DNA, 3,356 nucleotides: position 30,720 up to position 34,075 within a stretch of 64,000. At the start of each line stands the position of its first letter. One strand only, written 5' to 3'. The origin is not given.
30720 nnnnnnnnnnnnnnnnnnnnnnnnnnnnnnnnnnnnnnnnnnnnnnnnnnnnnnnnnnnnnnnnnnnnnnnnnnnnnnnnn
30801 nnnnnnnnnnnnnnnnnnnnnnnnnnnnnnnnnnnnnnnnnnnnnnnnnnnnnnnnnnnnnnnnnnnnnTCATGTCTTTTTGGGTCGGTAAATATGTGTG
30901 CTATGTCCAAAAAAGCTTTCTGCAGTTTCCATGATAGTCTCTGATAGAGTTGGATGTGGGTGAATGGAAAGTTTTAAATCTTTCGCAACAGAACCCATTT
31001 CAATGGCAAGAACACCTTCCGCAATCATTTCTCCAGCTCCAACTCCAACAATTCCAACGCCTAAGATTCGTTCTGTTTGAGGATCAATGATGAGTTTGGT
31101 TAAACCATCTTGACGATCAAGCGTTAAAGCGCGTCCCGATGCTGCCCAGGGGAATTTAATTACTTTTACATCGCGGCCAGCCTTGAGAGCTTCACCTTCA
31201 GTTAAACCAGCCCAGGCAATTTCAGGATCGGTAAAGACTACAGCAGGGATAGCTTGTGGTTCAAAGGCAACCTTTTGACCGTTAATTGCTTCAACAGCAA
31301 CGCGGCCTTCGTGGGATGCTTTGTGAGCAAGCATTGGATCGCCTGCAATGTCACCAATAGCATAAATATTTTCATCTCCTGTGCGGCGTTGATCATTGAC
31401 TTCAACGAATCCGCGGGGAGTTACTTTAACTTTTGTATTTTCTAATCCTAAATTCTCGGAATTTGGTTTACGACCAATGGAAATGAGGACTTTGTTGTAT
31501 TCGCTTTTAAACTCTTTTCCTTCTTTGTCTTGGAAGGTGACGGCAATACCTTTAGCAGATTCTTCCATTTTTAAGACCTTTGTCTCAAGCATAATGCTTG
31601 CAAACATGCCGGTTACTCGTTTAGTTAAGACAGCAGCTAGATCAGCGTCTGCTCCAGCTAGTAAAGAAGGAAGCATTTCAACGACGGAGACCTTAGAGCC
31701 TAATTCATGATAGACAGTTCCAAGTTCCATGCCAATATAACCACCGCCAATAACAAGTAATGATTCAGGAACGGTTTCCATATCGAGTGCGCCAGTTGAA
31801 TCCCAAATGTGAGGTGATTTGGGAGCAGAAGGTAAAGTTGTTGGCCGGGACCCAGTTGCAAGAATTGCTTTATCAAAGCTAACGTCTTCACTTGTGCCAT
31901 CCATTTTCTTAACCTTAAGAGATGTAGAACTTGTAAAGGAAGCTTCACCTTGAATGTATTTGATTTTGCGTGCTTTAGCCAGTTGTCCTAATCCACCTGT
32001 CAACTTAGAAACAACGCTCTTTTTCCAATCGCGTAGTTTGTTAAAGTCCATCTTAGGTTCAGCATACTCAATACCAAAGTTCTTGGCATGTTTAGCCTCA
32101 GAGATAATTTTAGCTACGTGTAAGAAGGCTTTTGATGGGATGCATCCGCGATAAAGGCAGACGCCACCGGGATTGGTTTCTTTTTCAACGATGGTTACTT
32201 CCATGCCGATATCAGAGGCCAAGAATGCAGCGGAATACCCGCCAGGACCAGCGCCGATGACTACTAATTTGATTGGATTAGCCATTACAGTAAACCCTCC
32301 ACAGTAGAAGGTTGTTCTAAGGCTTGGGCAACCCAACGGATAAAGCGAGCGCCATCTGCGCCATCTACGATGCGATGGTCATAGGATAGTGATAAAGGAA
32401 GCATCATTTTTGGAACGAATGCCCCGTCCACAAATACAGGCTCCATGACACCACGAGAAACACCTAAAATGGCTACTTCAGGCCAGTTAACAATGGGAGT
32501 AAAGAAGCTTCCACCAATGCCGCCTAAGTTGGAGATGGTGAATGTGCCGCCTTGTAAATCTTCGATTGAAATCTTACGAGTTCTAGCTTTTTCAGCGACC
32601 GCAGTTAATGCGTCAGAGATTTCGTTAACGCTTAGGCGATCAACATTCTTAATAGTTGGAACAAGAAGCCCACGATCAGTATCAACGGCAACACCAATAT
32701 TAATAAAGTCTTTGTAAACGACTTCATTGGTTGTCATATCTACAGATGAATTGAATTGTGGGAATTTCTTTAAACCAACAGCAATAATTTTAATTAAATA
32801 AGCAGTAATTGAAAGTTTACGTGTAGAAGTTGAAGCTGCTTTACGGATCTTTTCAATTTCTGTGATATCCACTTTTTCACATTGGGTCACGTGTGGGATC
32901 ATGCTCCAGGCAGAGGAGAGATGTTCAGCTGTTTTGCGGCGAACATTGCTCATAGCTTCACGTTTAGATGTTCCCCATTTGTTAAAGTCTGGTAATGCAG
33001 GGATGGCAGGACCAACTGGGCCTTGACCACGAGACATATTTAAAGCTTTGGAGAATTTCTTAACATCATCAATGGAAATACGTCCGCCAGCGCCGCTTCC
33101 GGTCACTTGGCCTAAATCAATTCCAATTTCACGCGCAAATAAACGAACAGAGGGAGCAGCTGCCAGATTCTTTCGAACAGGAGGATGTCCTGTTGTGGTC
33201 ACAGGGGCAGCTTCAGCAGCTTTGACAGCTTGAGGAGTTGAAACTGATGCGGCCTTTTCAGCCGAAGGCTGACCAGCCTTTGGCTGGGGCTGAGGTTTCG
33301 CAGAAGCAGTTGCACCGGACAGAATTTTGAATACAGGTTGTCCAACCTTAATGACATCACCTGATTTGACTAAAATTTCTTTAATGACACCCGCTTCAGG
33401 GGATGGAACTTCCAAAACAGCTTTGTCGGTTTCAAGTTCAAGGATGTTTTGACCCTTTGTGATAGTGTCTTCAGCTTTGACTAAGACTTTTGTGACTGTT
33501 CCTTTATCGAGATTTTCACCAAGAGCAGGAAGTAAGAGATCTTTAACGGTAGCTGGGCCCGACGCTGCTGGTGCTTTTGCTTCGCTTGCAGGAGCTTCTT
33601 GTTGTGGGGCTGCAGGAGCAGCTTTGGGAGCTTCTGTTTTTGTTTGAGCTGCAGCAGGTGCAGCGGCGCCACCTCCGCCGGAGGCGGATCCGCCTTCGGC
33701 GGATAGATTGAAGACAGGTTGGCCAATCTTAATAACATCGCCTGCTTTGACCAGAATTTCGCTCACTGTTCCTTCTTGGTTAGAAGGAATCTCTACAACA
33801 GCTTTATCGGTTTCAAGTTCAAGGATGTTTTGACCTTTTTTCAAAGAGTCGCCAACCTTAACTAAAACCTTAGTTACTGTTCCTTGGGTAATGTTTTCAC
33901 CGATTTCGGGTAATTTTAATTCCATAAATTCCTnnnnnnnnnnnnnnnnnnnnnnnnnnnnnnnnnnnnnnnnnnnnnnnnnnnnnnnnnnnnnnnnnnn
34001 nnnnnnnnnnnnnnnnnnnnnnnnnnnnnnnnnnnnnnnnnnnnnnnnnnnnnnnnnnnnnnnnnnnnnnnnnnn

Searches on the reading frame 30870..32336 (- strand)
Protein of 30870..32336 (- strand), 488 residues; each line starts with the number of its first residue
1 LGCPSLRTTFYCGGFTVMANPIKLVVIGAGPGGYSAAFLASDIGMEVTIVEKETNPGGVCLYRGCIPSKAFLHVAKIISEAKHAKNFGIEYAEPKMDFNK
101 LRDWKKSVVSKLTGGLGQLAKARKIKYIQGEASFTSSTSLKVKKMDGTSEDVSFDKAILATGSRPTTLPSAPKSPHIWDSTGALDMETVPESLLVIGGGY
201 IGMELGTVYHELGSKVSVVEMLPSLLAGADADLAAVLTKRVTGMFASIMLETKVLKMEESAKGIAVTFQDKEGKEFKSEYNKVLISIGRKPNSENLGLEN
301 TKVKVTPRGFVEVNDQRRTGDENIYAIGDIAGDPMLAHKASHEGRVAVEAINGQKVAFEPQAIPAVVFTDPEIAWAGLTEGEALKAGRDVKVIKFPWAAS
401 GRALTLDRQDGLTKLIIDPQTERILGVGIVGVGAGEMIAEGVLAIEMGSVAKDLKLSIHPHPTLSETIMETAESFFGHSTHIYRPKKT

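Call 15: search_protein_families(library=pfam, proteins=[window:30870-32336:-], max_evalue=0.001)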
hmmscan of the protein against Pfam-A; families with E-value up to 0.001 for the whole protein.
window:30870-32336:- (488 aa): 12 families
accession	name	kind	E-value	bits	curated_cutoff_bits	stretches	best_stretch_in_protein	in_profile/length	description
PF07992.20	Pyr_redox_2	-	1.5e-63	215.4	26.1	1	23-344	2-291/291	Pyridine nucleotide-disulphide oxidoreductase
PF02852.28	Pyr_redox_dim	-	1.6e-35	122.1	25.3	1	363-471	1-109/110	Pyridine nucleotide-disulphide oxidoreductase, dimerisation domain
PF00070.33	Pyr_redox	-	1.1e-20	74.3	22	1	193-269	2-80/82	Pyridine nucleotide-disulphide oxidoreductase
PF13450.12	NAD_binding_8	-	9.6e-08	32.6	21.9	1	26-60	1-35/68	NAD(P)-binding Rossmann-like domain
PF13738.12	Pyr_redox_3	-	1.5e-07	31.4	30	0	187-328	161-305/305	Pyridine nucleotide-disulphide oxidoreductase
PF01494.25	FAD_binding_3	-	3.6e-07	30.2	22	0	25-55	5-35/349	FAD binding domain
PF01134.28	GIDA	-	3.6e-06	26.7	22.1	1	24-86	2-61/391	Glucose inhibited division protein A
PF01262.27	AlaDh_PNT_C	-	5e-06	26.5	23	0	19-54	26-61/214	Alanine dehydrogenase/PNT, C-terminal domain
PF00890.30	FAD_binding_2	-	6e-06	26.1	20.4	1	24-58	2-36/414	FAD binding domain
PF12831.13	FAD_oxidored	-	2.4e-05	24.3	27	1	24-60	2-38/416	FAD dependent oxidoreductase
PF03486.20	HI0933_like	-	0.00015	21.8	50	0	23-57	2-36/244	HI0933-like protein Rossmann domain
PF01946.23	Thi4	-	0.00025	20.8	26.2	1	24-69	20-66/235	Thi4 family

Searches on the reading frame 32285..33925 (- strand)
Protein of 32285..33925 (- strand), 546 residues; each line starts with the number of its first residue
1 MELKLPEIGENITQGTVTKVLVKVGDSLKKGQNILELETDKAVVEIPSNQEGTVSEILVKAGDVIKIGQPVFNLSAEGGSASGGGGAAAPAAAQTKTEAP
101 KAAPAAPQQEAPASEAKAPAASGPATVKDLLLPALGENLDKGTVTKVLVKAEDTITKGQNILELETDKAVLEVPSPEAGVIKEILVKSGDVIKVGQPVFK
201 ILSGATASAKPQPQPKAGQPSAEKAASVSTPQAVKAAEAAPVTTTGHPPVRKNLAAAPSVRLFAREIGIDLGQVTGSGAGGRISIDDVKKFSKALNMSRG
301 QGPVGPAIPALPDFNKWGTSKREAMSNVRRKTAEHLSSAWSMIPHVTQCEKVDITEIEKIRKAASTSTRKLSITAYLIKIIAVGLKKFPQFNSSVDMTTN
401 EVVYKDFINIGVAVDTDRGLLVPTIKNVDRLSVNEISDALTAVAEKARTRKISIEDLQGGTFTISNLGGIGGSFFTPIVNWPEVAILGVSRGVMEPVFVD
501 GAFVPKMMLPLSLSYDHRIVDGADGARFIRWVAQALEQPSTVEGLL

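Call 15: search_protein_families(library=pfam, proteins=[window:32285-33925:-], max_evalue=0.001)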
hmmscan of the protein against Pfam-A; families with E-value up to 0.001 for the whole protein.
window:32285-33925:- (546 aa): 8 families
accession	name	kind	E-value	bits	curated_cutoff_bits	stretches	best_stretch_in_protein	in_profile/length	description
PF00198.28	2-oxoacid_dh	-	6.1e-81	271.7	23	1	319-541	3-229/232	2-oxoacid dehydrogenases acyltransferase (catalytic domain)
PF00364.28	Biotin_lipoyl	-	4.8e-43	145.3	22.1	2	2-74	2-73/73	Biotin-requiring enzyme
PF13533.13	Biotin_lipoyl_2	-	2.2e-11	43.7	29.8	0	175-197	5-27/32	Biotin-lipoyl like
PF02817.22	E3_binding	-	1.4e-10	41.6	23.7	1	256-288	3-35/36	e3 binding domain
PF13437.12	HlyD_3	-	3.3e-07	31.4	22.2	0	175-203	4-32/106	HlyD family secretion protein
PF16576.10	HlyD_D23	-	3.8e-06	26.8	30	0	168-201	106-139/214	Barrel-sandwich domain of CusB or HlyD membrane-fusion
PF13375.12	RnfC_N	-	5.6e-06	26.8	25.6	0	15-57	39-80/101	RnfC Barrel sandwich hybrid domain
PF05896.17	NQRA_N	-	6.5e-06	26.7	25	0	143-184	38-78/94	NqrA N-terminal barrel-sandwich hybrid domain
